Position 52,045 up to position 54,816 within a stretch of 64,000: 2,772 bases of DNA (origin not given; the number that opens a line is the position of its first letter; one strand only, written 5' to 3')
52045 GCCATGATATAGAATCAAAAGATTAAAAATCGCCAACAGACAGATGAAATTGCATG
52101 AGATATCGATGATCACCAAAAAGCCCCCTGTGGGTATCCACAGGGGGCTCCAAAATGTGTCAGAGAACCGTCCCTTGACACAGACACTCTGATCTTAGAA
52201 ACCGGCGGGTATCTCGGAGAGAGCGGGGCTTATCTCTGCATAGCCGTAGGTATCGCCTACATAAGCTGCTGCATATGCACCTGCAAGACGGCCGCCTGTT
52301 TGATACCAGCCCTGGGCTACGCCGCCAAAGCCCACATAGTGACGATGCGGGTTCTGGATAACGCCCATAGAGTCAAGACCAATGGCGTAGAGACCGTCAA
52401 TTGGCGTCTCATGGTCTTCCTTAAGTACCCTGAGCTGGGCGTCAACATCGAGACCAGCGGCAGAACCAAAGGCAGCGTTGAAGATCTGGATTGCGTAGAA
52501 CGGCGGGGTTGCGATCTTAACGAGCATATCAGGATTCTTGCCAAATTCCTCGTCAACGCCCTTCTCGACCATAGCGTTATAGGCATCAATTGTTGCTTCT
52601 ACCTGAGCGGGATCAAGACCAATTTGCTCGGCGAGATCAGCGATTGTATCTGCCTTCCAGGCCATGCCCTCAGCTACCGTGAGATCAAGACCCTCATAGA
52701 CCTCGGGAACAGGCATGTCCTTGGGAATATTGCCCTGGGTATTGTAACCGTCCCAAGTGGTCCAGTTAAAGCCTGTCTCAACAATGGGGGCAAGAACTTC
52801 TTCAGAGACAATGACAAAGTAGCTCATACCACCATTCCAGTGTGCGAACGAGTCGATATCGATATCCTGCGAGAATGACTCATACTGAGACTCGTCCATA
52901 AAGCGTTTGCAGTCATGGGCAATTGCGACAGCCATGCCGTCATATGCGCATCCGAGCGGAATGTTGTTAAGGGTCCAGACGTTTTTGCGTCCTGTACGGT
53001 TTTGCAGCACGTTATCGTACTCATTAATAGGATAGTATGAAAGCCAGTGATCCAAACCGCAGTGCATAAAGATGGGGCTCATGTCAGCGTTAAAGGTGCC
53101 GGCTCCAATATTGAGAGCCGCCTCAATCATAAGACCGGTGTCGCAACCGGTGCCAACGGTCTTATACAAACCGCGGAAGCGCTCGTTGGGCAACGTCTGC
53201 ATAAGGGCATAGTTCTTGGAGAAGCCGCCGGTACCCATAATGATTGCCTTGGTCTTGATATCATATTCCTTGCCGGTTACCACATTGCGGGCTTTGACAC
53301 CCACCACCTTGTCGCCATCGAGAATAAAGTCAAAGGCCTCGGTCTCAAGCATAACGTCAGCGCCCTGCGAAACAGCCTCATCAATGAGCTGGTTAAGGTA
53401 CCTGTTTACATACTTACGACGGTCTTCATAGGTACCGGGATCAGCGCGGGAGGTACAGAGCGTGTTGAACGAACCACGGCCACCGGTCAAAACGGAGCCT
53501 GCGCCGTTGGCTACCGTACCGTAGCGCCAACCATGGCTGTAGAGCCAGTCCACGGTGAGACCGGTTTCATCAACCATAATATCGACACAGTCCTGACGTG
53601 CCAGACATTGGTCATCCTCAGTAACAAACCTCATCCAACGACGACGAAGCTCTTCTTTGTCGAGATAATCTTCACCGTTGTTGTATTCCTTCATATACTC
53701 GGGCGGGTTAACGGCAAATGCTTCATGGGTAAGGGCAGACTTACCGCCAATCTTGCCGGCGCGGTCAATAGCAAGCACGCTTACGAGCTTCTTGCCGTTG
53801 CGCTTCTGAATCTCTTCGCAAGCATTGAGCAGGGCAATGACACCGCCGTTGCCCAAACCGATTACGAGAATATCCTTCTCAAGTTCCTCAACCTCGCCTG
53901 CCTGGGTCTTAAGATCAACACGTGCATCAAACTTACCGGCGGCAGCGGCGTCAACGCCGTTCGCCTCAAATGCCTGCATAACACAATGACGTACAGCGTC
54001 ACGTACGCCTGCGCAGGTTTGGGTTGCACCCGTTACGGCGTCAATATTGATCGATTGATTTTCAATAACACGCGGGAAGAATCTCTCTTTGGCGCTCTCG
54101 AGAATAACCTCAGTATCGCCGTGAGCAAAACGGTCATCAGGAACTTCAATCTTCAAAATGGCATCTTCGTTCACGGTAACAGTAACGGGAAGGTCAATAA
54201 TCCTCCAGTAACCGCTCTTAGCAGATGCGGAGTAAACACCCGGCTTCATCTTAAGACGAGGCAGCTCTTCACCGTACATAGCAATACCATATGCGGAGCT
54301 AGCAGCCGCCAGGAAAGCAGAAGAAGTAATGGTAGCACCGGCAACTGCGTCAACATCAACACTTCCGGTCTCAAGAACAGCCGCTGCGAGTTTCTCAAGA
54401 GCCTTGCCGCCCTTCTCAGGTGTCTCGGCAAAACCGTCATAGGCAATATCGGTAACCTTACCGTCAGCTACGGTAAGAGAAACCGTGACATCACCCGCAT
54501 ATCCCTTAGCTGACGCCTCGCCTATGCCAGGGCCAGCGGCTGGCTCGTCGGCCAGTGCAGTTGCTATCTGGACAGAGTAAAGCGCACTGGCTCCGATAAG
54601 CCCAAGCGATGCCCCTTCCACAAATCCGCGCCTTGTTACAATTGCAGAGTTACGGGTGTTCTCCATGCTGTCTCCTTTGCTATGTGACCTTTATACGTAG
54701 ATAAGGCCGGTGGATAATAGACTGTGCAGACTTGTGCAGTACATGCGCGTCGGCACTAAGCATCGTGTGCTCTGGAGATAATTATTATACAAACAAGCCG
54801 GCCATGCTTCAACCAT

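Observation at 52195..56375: Candidate novel sensing-and-respiration unit: polytopic LuxR regulator plus a TAT-exported reductase with two flavinylatable FMN_bind modules and an FAD domain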

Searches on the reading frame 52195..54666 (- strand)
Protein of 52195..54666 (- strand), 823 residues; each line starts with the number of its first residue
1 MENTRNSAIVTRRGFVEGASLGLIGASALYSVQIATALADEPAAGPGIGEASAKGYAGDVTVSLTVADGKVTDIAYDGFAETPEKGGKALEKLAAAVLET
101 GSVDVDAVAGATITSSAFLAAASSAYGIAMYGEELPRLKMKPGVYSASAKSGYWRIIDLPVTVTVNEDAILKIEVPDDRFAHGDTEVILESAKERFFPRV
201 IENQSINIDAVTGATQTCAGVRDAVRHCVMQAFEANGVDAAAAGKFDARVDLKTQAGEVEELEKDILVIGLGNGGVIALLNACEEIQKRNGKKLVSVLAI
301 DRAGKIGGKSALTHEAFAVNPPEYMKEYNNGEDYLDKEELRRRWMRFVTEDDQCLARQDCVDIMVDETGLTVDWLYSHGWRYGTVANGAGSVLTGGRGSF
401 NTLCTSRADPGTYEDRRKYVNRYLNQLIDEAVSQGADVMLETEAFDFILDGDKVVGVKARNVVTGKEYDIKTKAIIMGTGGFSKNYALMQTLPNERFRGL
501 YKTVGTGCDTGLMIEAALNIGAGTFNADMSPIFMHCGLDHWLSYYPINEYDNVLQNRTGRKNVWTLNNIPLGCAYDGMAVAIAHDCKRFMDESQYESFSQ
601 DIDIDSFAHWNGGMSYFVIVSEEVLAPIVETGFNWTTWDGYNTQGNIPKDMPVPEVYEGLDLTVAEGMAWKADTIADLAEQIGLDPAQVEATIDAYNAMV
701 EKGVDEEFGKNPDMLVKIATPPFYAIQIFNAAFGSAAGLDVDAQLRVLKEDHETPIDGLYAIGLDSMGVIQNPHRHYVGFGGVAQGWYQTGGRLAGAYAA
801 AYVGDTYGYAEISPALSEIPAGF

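Call 3: search_protein_families(library=pfam, proteins=[window:52195-54666:-], max_evalue=0.01)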
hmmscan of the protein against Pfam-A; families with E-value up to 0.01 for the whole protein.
window:52195-54666:- (823 aa): 3 families
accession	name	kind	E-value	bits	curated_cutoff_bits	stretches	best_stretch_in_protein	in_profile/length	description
PF00890.30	FAD_binding_2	-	5.4e-28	98.8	20.4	1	338-766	61-399/414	FAD binding domain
PF04205.19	FMN_bind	-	2.8e-23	82.8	22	2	55-126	1-76/77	FMN-binding domain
PF01266.30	DAO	-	0.0035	17.3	27.9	0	421-499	149-226/353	FAD dependent oxidoreductase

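Call 4: search_protein_families(library=ncbifam, proteins=[window:52195-54666:-], max_evalue=0.01)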
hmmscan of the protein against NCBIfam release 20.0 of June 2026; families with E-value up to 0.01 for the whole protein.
window:52195-54666:- (823 aa): 44 families (the best 25 are shown)
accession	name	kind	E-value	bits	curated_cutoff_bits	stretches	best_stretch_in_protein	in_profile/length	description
NF053717.1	VnlPnlRedVprA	equivalog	6.9e-43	147.2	600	2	654-799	335-478/481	vinyl phenol reductase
TIGR01813.1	flavo_cyto_c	subfamily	3.1e-33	115.2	285.45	2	655-763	306-415/444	flavocytochrome c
NF009477.0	PRK12843.1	equivalog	3.5e-28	98.4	758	2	658-771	417-544/578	FAD-dependent oxidoreductase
NF009478.0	PRK12844.1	equivalog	7.5e-28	97.1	789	2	664-780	403-530/559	3-ketosteroid-delta-1-dehydrogenase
NF004789.0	PRK06134.1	subfamily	3.3e-26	92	747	1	664-771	421-543/581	FAD-dependent oxidoreductase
NF006130.0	PRK08274.1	equivalog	3.3e-25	88.8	369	2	263-525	5-234/467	FAD-dependent tricarballylate dehydrogenase TcuA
NF005510.0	PRK07121.1-3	subfamily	4.3e-25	88.4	481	2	667-801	354-488/492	FAD-binding protein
NF009476.0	PRK12839.1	equivalog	4.5e-25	87.8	940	1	665-801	420-566/572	FAD-dependent oxidoreductase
NF005882.1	PRK07843.1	equivalog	1.7e-24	86.1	788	2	665-781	403-530/547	3-oxosteroid 1-dehydrogenase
NF005509.0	PRK07121.1-2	subfamily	7.1e-23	81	630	2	668-801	394-523/527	FAD-binding protein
NF005511.0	PRK07121.1-4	equivalog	2.5e-22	79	466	1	668-802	407-542/553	FAD-binding protein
NF005064.0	PRK06481.1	equivalog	3.8e-22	78.7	542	2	662-803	368-503/506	flavocytochrome c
NF009473.0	PRK12835.1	subfamily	2e-21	76.1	837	1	640-782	394-550/585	FAD-binding protein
NF009479.0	PRK12845.1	equivalog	1.2e-19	70.1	793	1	666-764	420-532/566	3-ketosteroid-delta-1-dehydrogenase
NF053676.1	4oxCHCAChcC1Cy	equivalog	4.5e-18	64.9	1000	1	671-764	387-495/528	4-oxocyclohexanecarboxylate 2-dehydrogenase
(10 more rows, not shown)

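Call 10: find_homologous_proteins(query=window:52195-54666:-, max_evalue=1e-10)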
Query window:52195-54666:- (823 aa): 293 proteins with E <= 1e-10 among 8000 candidates; the best 120 are listed.
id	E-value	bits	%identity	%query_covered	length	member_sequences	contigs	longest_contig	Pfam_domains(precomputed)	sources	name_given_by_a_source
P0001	0.0e+0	1876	100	100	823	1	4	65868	PF00890.31,PF04205.20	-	-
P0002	0.0e+0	1178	62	100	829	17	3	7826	PF00890.31,PF04205.20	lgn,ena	-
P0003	0.0e+0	1177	62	100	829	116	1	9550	PF00890.31,PF04205.20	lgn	-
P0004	0.0e+0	1146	62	99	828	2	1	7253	PF00890.31,PF04205.20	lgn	-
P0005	0.0e+0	1143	62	99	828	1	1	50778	PF00890.31,PF04205.20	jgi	-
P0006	0.0e+0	1140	61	99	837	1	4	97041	PF00890.31,PF04205.20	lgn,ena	-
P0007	0.0e+0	1140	62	95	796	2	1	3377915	PF00890.31,PF04205.20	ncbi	-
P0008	0.0e+0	1103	61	99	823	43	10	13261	PF00890.31,PF04205.20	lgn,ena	-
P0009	0.0e+0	1099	59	99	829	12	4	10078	PF00890.31,PF04205.20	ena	-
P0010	0.0e+0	1095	63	94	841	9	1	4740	PF00890.31,PF04205.20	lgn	-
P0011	0.0e+0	1052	60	94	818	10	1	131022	PF00890.31,PF04205.20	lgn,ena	-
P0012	1.4e-285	968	53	99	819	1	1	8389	PF00890.31,PF04205.20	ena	-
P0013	1.5e-276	938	53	99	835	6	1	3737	PF00890.31,PF04205.20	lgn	-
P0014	9.9e-273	926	60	84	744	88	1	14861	PF00890.31,PF04205.20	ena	-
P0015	1.2e-271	922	52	100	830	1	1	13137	PF00890.31,PF04205.20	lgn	-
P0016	3.1e-268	911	51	99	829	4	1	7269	PF00890.31,PF04205.20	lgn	-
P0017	2.5e-267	908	54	94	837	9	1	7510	PF00890.31,PF04205.20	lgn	-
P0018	6.1e-266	903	52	99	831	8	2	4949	PF00890.31,PF04205.20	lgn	-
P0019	2.7e-263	894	52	99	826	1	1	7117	PF00890.31,PF04205.20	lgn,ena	-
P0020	6.0e-263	893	53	93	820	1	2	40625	PF00890.31,PF04205.20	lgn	-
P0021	3.2e-262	891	51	100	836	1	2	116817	PF00890.31,PF04205.20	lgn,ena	-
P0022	3.8e-262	890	53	93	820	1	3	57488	PF00890.31,PF04205.20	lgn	-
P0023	1.9e-261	888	52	95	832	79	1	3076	PF00890.31,PF04205.20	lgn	-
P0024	6.2e-261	886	53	95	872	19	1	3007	PF00890.31,PF04205.20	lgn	-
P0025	1.1e-260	886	50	100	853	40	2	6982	PF00890.31,PF04205.20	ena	-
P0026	4.2e-260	884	52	99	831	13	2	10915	PF00890.31,PF04205.20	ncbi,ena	-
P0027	5.7e-260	883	52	95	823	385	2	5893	PF00890.31,PF04205.20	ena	-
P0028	1.3e-259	882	51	99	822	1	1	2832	PF00890.31,PF04205.20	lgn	-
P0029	5.8e-259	880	52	99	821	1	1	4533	PF00890.31,PF04205.20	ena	-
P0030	1.6e-258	878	52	95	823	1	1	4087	PF00890.31,PF04205.20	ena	-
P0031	2.6e-258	878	51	99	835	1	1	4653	PF00890.31,PF04205.20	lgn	-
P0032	4.5e-258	877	52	94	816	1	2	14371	PF00890.31,PF04205.20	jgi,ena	-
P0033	6.5e-258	876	52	93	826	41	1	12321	PF00890.31,PF04205.20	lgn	-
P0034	1.0e-255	869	50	99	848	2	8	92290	PF00890.31,PF04205.20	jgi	jgi:fumarate reductase flavoprotein subunit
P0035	2.5e-253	861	52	93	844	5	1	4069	PF00890.31,PF04205.20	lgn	-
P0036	3.5e-253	861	52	87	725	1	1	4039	PF00890.31,PF04205.20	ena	-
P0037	1.9e-252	858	49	99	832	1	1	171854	PF00890.31,PF04205.20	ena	-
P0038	1.3e-245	836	50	94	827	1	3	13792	PF00890.31,PF04205.20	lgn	-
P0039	3.1e-244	831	50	98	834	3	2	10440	PF00890.31,PF04205.20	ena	-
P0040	1.6e-241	822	49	98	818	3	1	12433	PF00890.31,PF04205.20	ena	-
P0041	1.2e-237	809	48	95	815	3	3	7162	PF00890.31,PF04205.20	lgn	-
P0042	5.3e-236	804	50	94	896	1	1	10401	PF00890.31,PF04205.20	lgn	-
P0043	3.0e-232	792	46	99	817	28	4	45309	PF00890.31,PF04205.20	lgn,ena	-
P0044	1.1e-229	783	46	99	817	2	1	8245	PF00890.31,PF04205.20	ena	-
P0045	1.4e-229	783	47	96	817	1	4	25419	PF00890.31,PF04205.20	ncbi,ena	-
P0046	1.5e-229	783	47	96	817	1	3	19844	PF00890.31,PF04205.20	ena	-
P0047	1.6e-229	783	47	96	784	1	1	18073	PF00890.31,PF04205.20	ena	-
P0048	3.9e-229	781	47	96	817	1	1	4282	PF00890.31,PF04205.20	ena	-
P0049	6.9e-229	781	47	96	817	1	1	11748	PF00890.31,PF04205.20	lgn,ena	-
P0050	6.9e-229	780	47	96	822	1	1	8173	PF00890.31,PF04205.20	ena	-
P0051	7.6e-229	780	47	96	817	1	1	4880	PF00890.31,PF04205.20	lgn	-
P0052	8.0e-229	780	47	96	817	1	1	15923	PF00890.31,PF04205.20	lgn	-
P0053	1.9e-227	776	46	96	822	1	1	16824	PF00890.31,PF04205.20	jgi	jgi:fumarate reductase flavoprotein subunit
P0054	2.6e-226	772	46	98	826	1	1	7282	PF00890.31,PF04205.20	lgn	-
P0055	2.8e-226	772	48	93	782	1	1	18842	PF00890.31,PF04205.20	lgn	-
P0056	4.5e-224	765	48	93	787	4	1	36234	PF00890.31,PF04205.20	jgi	-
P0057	5.1e-224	764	46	99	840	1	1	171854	PF00890.31,PF04205.20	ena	-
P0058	1.4e-223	763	45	99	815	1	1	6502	PF00890.31,PF04205.20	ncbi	-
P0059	1.0e-220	753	47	98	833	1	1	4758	PF00890.31,PF04205.20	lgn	-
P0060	1.5e-216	740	46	93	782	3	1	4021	PF00890.31,PF04205.20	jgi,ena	-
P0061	1.8e-216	739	46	94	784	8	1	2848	PF00890.31,PF04205.20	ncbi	-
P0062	5.6e-215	734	50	83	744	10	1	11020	PF00890.31,PF04205.20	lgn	-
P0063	7.5e-214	731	45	93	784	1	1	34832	PF00890.31,PF04205.20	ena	-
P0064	8.2e-214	731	46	94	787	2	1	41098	PF00890.31,PF04205.20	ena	-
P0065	8.9e-213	727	50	83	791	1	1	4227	PF00890.31,PF04205.20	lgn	-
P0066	9.0e-213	727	45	92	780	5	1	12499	PF00890.31,PF04205.20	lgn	-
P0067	1.6e-212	726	62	61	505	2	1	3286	PF00890.31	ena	-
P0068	1.2e-211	724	49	83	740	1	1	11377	PF00890.31,PF04205.20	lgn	-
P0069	2.2e-210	719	44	99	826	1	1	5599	PF00890.31,PF04205.20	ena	-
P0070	3.6e-210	719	45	92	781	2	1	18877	PF00890.31,PF04205.20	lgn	-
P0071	7.6e-210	718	50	83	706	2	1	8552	PF00890.31,PF04205.20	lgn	-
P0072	1.0e-208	714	45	95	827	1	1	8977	PF00890.31,PF04205.20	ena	-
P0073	6.6e-208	711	45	92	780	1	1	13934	PF00890.31,PF04205.20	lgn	-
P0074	1.6e-207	710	44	95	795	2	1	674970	PF00890.31,PF04205.20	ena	-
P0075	2.9e-207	709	48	83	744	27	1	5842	PF00890.31,PF04205.20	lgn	-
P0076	8.1e-207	707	44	100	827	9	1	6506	PF00890.31,PF04205.20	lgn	-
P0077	1.4e-192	660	46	84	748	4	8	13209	PF00890.31,PF04205.20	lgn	-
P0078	1.0e-190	654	46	82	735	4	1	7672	PF00890.31,PF04205.20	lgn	-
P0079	4.5e-190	652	47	83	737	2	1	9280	PF10518.15,PF00890.31,PF04205.20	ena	-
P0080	4.9e-190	652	46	83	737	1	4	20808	PF10518.15,PF00890.31,PF04205.20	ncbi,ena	-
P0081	1.9e-188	647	46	80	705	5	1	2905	PF00890.31,PF04205.20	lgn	-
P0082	9.7e-188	644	46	83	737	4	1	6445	PF00890.31,PF04205.20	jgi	-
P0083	1.4e-187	644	44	87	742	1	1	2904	PF00890.31,PF04205.20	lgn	-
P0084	2.3e-177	610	44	83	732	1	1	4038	PF00890.31,PF04205.20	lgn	-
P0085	7.1e-153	529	45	70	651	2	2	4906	PF10518.15,PF00890.31,PF04205.20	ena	-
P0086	2.6e-135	471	38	91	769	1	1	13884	PF00890.31,PF04205.20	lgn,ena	-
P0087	1.3e-134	469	38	91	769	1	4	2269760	PF00890.31,PF04205.20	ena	-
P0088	1.5e-134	469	39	94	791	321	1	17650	PF00890.31,PF04205.20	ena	-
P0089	9.3e-134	466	38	92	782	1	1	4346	PF01266.31,PF00890.31,PF04205.20,PF07992.21,PF12831.14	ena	-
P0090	4.5e-131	457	37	94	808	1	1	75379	PF01266.31,PF00890.31,PF04205.20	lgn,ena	-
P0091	3.2e-130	454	36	94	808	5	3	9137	PF01266.31,PF00890.31,PF04205.20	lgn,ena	-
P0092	2.1e-129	451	35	96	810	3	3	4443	PF01266.31,PF00890.31,PF04205.20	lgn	-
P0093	5.7e-129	450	36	97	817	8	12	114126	PF00890.31,PF04205.20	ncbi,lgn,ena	-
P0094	6.3e-129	450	36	94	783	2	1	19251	PF00890.31,PF04205.20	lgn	-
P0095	8.2e-129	450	35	96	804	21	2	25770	PF01266.31,PF00890.31,PF04205.20,PF12831.14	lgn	-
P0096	4.0e-128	447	35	97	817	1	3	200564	PF10518.15,PF00890.31,PF04205.20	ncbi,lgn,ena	-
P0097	2.5e-127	445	35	92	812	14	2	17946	PF01266.31,PF00890.31,PF04205.20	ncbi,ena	-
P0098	9.8e-127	443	37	90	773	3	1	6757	PF01266.31,PF00890.31,PF04205.20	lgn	-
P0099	9.7e-126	439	36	93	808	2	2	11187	PF01266.31,PF00890.31,PF04205.20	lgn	-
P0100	1.1e-125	439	36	93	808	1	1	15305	PF01266.31,PF00890.31,PF04205.20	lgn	-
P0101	1.5e-125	439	38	91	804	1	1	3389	PF00890.31,PF04205.20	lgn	-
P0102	1.6e-125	439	36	93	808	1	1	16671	PF01266.31,PF00890.31,PF04205.20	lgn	-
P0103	1.7e-125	439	36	93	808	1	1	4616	PF01266.31,PF00890.31,PF04205.20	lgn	-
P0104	2.1e-125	438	36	92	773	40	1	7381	PF01266.31,PF00890.31,PF04205.20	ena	-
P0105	2.6e-125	438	36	93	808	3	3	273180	PF01266.31,PF00890.31,PF04205.20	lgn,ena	-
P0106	7.9e-125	436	37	91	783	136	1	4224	PF01266.31,PF00890.31,PF04205.20,PF07992.21,PF12831.14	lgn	-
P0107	2.4e-124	435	36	92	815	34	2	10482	PF01266.31,PF00890.31,PF04205.20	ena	-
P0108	1.7e-123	432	38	93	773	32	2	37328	PF01266.31,PF00890.31,PF04205.20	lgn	-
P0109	2.4e-123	431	35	94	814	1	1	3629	PF01266.31,PF00890.31,PF04205.20,PF12831.14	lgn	-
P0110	4.1e-123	431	35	95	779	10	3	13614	PF01266.31,PF00890.31,PF04205.20,PF12831.14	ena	-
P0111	9.4e-123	429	36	93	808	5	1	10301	PF00890.31,PF04205.20,PF12831.14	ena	-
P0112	2.3e-121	425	37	91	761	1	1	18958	PF01266.31,PF00890.31,PF04205.20,PF07992.21,PF12831.14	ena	-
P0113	3.8e-121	424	36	92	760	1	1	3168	PF01266.31,PF00890.31,PF04205.20,PF07992.21,PF01134.29,PF12831.14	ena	-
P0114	1.2e-120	422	36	92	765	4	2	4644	PF01266.31,PF00890.31,PF04205.20,PF07992.21,PF03486.21,PF12831.14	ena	-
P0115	5.4e-120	420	36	88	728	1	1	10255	PF01266.31,PF00890.31,PF04205.20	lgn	-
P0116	1.4e-119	419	36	93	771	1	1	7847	PF01266.31,PF00890.31,PF04205.20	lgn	-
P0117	1.4e-119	419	36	94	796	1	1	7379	PF00890.31,PF04205.20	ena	-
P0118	1.0e-118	416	35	91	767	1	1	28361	PF01266.31,PF00890.31,PF04205.20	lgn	-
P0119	3.0e-118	415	34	96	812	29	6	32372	PF01266.31,PF00890.31,PF04205.20,PF12831.14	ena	-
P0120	9.7e-118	413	36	92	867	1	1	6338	PF00890.31,PF04205.20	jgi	jgi:uncharacterized protein with FMN-binding domain/succinate dehydrogenase/fumarate reductase flavo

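Call 11: find_related_loci(query=window:52195-54666:-, collection=genome_contigs, flank=6000)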
Query window:52195-54666:- (823 aa) in genome_contigs; peptide patterns used: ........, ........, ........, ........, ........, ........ (x = any residue, [..] = any of these).
19 stretches matched a pattern, but none encodes a relative of the query by tblastn (E <= 1e-3).

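Call 16: find_encoding_contigs(protein=P0001, flank=10000, max_places=4)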
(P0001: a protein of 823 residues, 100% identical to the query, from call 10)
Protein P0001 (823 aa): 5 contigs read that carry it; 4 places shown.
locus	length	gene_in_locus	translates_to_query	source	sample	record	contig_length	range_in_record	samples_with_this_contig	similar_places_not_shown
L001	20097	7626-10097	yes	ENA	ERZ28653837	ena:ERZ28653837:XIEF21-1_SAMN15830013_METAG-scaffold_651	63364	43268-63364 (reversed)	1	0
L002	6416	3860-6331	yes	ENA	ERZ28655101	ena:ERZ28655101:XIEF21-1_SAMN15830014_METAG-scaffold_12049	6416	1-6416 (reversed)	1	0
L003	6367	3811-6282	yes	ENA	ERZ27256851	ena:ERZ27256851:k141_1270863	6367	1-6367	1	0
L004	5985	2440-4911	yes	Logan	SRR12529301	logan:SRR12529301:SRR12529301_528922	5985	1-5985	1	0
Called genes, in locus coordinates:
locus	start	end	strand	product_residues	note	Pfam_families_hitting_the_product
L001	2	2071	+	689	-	?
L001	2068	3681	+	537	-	PF19127:Choline_bind_3 (faint), PF01841:Transglut_core (weak)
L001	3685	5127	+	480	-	PF24675:NpmA (weak), PF02390:Methyltransf_4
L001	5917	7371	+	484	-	PF00196:GerE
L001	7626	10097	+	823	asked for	PF04205:FMN_bind, PF00890:FAD_binding_2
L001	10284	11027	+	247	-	PF00881:Nitroreductase, PF14512:TM1586_NiRdase (faint)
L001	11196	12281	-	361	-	PF13620:CarboxypepD_reg, PF13715:CarbopepD_reg_2 (faint)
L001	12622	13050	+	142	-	PF03459:TOBE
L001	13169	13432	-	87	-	PF06769:YoeB_toxin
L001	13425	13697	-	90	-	PF04221:RelB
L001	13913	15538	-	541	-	PF00890:FAD_binding_2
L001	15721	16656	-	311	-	PF00126:HTH_1, PF03466:LysR_substrate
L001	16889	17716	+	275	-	PF09297:Zn_ribbon_NUD (weak), PF00293:NUDIX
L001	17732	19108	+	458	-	PF01738:DLH (faint), PF12697:Abhydrolase_6 (weak), PF20408:Abhydrolase_11 (faint), PF12146:Hydrolase_4, PF00326:Peptidase_S9 (weak), PF07859:Abhydrolase_3 (weak)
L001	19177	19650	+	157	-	PF04073:tRNA_edit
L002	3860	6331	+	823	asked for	PF04205:FMN_bind, PF00890:FAD_binding_2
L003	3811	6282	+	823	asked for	PF04205:FMN_bind, PF00890:FAD_binding_2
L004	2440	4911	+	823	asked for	PF04205:FMN_bind, PF00890:FAD_binding_2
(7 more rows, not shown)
